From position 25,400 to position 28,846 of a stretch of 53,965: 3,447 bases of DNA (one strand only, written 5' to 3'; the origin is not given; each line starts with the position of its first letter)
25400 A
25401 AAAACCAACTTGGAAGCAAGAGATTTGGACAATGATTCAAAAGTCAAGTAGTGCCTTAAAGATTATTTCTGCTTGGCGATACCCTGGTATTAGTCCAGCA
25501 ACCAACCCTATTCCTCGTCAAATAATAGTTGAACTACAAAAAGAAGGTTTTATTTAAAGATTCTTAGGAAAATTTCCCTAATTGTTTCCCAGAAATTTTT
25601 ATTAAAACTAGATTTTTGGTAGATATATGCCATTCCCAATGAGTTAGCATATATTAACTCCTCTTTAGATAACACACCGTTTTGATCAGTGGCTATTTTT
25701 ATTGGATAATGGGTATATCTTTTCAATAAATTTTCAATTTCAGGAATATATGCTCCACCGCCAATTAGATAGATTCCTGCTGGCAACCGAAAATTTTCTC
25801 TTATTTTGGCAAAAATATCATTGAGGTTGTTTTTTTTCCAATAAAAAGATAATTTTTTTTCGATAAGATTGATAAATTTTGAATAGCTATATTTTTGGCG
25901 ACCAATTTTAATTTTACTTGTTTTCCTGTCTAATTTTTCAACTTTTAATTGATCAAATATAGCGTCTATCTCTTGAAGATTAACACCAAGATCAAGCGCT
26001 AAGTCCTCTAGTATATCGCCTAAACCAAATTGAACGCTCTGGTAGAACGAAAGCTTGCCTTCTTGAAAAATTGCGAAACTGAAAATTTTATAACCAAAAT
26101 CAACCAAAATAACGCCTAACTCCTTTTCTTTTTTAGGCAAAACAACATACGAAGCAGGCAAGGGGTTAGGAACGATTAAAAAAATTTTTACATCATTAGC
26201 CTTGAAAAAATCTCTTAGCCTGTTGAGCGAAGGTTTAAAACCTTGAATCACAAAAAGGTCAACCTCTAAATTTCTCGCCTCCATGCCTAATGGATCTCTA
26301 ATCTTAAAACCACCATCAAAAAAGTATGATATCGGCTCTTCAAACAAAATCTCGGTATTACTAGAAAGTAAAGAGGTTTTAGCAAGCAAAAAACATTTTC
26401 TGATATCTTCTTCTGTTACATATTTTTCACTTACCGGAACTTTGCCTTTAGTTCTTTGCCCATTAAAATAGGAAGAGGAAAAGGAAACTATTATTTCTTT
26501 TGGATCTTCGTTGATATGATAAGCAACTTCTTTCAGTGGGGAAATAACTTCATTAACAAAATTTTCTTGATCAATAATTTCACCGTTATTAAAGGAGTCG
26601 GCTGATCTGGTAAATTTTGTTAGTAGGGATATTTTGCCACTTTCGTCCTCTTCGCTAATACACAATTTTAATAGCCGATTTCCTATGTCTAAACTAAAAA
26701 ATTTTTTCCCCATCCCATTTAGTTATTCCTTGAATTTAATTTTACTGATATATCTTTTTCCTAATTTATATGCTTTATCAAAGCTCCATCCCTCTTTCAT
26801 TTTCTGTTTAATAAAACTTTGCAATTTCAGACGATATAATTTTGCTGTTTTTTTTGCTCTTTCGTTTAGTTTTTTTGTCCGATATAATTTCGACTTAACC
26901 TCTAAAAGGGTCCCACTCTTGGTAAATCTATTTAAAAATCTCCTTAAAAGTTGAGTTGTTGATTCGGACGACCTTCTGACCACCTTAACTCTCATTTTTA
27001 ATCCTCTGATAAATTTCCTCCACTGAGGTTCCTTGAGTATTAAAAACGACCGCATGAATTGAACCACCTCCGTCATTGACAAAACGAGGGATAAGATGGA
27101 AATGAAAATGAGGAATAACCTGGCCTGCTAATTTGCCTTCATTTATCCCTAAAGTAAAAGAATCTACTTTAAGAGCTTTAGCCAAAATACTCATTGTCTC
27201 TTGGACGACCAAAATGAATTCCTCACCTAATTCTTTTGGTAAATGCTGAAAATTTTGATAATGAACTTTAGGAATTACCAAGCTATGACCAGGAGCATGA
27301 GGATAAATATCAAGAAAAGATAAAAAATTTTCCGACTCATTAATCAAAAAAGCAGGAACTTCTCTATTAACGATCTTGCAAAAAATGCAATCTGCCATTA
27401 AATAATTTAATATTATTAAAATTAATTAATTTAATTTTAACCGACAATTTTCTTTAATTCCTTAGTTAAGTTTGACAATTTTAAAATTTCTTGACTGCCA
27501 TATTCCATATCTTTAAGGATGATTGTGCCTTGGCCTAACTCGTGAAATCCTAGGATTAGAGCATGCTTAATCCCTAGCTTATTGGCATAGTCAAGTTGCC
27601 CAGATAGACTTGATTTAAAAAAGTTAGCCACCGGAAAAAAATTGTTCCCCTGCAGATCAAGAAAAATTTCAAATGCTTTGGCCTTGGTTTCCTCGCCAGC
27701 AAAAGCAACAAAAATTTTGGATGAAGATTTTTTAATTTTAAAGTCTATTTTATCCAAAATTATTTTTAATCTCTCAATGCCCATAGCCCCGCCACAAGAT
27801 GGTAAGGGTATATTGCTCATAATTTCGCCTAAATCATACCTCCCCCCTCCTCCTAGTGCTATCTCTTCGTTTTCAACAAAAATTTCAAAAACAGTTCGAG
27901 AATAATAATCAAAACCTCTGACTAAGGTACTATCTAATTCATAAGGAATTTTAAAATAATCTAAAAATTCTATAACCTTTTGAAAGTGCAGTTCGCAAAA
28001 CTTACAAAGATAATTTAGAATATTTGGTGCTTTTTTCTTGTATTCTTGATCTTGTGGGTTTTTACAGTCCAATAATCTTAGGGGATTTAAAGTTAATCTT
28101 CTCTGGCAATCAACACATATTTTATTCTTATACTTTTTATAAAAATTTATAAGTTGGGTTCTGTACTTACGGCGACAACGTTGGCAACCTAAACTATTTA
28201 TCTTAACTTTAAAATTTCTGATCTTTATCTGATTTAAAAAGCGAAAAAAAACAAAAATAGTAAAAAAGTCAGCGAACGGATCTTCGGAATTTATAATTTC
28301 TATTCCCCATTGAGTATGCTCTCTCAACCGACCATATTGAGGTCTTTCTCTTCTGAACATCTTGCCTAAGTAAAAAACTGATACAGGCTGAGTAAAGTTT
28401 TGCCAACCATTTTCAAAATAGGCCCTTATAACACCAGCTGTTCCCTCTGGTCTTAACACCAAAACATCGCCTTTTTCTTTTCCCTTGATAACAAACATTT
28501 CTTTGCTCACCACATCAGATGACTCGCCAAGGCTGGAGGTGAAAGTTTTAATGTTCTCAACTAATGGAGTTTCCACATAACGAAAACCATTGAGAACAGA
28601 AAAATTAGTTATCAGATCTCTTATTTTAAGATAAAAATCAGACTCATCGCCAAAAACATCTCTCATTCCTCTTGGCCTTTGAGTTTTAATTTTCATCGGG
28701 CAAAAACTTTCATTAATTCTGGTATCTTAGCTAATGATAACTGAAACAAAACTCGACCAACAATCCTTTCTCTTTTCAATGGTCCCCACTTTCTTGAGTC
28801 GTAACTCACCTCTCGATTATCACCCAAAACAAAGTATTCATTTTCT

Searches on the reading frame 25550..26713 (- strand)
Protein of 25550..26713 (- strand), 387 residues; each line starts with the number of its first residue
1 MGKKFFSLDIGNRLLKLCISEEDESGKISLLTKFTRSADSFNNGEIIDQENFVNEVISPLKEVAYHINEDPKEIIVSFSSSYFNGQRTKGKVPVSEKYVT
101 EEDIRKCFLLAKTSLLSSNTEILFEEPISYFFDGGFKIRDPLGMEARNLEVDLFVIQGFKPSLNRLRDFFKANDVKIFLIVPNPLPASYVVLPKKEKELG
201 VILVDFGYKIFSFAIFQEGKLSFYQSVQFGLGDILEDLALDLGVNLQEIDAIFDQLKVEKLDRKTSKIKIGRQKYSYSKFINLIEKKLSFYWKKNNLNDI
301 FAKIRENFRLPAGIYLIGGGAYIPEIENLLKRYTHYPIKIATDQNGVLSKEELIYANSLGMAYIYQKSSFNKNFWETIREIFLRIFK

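Call 30: search_protein_families(library=pfam, proteins=[window:25550-26713:-], max_evalue=0.000001)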
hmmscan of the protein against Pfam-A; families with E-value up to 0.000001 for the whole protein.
window:25550-26713:- (387 aa): 1 family
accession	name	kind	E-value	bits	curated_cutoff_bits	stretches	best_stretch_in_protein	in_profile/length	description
PF02491.25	SHS2_FTSA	-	2.6e-10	40.9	25.4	1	84-156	5-78/79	SHS2 domain inserted in FTSA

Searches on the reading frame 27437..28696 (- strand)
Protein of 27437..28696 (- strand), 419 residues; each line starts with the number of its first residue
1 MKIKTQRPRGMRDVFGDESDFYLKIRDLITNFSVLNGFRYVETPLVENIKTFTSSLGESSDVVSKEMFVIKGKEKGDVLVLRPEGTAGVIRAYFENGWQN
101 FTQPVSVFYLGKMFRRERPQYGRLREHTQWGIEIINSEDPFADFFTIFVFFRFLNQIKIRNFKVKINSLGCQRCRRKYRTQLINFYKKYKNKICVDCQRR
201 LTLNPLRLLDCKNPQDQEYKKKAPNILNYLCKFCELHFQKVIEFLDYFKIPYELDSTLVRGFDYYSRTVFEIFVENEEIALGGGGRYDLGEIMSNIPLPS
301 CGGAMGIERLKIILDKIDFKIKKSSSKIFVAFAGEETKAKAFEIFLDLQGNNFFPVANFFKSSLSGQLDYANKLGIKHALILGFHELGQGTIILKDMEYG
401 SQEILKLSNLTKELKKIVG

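Call 30: search_protein_families(library=pfam, proteins=[window:27437-28696:-], max_evalue=0.000001)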
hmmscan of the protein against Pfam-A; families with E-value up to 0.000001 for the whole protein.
window:27437-28696:- (419 aa): 2 families
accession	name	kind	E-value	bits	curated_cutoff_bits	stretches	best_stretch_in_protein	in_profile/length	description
PF13393.11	tRNA-synt_His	-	3.4e-33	115.6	25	1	10-310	1-308/308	Histidyl-tRNA synthetase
PF00587.30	tRNA-synt_2b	-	9.5e-08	32.7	29.3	1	73-229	5-110/179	tRNA synthetase class II core domain (G, H, P, S and T)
